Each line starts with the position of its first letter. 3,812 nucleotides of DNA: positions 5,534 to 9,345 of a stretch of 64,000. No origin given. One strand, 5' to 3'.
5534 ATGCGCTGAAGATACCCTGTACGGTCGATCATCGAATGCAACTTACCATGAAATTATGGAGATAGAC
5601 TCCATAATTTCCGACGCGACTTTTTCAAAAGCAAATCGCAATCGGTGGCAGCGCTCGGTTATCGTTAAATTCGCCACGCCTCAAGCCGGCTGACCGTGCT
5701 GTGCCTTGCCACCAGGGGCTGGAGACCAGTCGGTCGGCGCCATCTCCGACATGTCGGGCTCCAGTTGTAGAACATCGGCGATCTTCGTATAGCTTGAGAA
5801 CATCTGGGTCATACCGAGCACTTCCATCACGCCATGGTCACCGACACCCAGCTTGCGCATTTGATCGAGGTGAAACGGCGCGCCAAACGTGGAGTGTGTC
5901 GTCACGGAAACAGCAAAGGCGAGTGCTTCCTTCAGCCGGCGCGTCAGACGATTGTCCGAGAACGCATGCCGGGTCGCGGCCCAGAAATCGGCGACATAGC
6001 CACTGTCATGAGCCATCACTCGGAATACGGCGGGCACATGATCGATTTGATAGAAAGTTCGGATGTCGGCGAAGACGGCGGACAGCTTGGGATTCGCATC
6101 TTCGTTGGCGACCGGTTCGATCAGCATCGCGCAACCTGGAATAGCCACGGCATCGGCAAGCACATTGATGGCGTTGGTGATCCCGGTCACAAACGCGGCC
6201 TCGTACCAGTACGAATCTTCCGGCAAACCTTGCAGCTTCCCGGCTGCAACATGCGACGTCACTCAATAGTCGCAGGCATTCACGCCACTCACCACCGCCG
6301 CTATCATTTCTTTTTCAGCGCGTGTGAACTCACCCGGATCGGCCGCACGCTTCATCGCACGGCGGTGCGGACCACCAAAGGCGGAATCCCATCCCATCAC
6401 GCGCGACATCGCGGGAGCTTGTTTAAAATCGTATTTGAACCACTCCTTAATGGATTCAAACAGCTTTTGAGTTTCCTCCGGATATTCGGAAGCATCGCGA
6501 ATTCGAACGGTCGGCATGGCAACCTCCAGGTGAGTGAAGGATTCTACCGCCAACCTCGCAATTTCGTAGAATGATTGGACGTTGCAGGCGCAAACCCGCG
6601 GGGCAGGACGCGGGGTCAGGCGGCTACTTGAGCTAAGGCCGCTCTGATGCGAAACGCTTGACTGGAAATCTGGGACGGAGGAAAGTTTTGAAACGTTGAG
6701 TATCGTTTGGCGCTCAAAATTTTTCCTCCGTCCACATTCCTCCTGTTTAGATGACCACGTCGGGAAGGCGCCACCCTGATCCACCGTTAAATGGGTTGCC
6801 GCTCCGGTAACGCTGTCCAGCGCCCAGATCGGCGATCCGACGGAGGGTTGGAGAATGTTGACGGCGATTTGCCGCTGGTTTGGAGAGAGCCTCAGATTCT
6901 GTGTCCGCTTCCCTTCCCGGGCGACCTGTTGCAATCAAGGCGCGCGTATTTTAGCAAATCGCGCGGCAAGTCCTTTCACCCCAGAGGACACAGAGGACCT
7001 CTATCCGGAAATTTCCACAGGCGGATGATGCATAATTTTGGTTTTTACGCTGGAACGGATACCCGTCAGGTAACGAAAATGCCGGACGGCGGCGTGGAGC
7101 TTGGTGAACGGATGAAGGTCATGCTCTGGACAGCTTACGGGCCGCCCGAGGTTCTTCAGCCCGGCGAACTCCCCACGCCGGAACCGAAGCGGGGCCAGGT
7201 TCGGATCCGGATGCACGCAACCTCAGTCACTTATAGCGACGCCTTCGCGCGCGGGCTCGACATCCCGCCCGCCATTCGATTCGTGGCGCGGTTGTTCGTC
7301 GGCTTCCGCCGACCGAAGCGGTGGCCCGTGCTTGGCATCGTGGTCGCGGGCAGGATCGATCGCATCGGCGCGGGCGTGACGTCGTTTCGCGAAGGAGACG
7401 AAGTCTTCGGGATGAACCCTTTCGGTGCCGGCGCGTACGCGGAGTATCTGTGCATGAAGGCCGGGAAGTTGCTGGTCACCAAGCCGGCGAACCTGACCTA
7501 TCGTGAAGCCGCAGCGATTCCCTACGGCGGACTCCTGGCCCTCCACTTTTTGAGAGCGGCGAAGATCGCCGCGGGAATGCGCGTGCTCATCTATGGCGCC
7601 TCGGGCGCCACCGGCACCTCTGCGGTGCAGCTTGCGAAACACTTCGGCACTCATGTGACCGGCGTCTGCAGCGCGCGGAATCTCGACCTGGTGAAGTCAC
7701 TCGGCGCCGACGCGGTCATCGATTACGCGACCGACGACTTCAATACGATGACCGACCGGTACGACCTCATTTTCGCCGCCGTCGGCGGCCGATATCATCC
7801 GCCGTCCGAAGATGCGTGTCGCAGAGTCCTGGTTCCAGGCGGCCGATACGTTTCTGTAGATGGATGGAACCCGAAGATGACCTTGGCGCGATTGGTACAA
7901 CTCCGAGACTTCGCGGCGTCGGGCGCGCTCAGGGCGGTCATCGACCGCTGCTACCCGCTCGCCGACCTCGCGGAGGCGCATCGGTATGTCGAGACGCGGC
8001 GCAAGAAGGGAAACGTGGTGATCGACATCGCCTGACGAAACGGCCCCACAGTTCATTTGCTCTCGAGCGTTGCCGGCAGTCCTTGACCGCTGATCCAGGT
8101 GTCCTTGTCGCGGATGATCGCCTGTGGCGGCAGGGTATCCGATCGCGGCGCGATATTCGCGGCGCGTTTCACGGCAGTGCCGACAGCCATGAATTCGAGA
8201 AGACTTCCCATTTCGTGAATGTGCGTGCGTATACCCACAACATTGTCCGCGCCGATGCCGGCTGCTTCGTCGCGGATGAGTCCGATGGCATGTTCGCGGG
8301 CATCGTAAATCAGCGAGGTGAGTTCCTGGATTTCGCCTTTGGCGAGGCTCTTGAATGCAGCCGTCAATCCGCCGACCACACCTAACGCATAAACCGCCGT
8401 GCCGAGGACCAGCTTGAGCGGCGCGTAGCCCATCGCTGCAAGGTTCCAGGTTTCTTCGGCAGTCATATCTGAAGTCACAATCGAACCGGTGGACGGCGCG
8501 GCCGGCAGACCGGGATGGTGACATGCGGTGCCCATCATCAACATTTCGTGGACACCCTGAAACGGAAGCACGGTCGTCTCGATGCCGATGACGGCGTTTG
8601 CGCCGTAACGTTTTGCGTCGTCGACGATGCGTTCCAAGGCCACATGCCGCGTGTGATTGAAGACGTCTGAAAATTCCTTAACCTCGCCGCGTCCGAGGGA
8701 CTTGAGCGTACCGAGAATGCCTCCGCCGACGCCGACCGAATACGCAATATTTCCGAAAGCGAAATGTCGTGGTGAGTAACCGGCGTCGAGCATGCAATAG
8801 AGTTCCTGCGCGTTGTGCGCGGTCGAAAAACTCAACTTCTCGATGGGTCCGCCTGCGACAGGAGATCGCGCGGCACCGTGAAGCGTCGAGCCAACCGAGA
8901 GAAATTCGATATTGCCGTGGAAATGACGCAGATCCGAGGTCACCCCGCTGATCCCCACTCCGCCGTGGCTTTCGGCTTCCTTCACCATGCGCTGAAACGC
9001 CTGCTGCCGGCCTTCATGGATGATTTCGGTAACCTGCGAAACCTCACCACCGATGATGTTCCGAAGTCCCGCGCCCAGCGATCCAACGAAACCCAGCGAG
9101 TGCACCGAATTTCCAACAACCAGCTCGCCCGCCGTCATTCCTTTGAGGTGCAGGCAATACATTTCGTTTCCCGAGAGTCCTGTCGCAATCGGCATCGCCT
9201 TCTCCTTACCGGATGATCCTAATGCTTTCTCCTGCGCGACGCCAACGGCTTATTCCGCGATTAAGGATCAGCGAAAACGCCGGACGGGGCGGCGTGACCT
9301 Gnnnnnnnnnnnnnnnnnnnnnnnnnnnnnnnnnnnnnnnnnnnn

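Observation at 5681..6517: In-frame UGA at a conserved AhpD-family cysteine with a hairpin 13 nt downstream: candidate selenoprotein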

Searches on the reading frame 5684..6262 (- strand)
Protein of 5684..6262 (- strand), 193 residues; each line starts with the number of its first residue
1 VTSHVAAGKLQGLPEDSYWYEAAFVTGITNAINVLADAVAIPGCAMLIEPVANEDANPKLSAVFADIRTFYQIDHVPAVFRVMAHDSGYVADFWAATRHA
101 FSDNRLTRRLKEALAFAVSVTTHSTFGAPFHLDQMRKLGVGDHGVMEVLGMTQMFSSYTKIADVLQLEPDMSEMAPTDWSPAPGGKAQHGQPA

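Call 23: search_protein_representatives(protein=window:5684-6262:-)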
Query: 193 residues. Proteins with E-value up to 0.001 (for the whole library): 232; up to 1e-10: 72; up to 1e-30: 12. The best 150 are listed.
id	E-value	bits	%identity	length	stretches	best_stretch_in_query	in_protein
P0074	3.1e-66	239.2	60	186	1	1-183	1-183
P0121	2.6e-60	219.9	63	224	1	14-186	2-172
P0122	4.5e-60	219.1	58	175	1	14-185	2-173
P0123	1.2e-49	185.2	59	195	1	1-150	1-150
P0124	3.4e-44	167.4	48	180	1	12-174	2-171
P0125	4.8e-44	166.9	77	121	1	84-187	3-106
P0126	6.9e-39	150.1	71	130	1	87-184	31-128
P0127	4.9e-36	140.8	58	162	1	15-137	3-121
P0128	5.9e-36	140.5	64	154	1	77-191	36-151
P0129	1.6e-34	135.8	53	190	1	16-153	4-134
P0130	1.0e-32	130.0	43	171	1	15-173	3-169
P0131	7.4e-32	127.2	53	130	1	28-156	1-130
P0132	4.5e-30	121.3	54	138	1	50-169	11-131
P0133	2.9e-29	118.7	47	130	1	53-172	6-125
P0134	1.6e-27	113.0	67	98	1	105-187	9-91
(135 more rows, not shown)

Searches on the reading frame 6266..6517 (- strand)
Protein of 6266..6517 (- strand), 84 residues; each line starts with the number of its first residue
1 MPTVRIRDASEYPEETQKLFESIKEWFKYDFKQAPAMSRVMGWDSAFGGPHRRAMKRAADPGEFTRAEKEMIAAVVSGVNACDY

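Call 48: list_cluster_members(proteins=[P0001, window:6266-6517:-, window:4381-5574:-, window:8053-9195:-])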
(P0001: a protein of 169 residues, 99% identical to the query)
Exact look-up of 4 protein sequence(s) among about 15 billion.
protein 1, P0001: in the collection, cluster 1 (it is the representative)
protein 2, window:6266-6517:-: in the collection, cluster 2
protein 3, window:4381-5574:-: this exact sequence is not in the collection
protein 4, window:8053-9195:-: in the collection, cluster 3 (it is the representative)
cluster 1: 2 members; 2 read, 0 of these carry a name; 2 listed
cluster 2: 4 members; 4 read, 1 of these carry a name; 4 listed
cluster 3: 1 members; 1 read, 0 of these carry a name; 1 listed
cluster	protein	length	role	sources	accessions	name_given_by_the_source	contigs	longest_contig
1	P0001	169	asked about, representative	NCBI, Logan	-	-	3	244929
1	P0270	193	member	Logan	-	-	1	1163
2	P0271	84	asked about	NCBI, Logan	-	-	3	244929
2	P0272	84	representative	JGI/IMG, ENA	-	-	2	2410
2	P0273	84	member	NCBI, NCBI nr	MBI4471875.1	MAG: hypothetical protein HY646_04345 [Acidobacteria bacterium] | hypothetical protein [Acidobacteriota bacterium]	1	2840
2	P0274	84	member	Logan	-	-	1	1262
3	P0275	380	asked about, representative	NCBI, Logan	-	-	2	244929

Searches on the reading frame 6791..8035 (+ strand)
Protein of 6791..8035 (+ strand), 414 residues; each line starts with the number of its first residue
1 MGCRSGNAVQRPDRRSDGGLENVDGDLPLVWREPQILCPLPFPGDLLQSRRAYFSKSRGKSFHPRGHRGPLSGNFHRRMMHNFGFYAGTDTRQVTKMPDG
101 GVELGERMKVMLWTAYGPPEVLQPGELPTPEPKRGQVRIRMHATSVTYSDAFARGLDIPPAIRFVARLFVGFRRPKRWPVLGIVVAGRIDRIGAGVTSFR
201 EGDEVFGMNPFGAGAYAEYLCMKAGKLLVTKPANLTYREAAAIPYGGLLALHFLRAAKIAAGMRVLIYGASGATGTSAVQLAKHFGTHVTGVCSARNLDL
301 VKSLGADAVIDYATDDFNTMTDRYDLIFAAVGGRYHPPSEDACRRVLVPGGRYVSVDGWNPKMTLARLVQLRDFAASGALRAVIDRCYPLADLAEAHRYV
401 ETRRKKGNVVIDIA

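Call 47: search_protein_families(library=pfam, proteins=[window:6791-8035:+], max_evalue=0.00001)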
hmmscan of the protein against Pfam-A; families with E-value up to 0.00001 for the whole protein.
window:6791-8035:+ (414 aa): 3 families
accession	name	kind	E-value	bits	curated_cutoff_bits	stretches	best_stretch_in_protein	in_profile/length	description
PF13602.12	ADH_zinc_N_2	-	1.3e-20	75.1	27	2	366-411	88-134/134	Zinc-binding dehydrogenase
PF00107.32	ADH_zinc_N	-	9.2e-12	45.5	31.8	1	274-369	2-103/129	Zinc-binding dehydrogenase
PF08240.17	ADH_N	-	1.4e-09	38.6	23.5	1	134-228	2-100/104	Alcohol dehydrogenase GroES-like domain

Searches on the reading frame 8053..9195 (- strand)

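Call 47: search_protein_families(library=pfam, proteins=[window:8053-9195:-], max_evalue=0.00001)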
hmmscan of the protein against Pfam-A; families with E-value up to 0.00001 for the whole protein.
window:8053-9195:- (380 aa): 1 family
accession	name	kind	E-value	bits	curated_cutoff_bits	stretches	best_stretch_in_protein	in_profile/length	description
PF01906.23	YbjQ_1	-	6.1e-45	152.5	23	3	260-343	18-102/103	Putative heavy-metal-binding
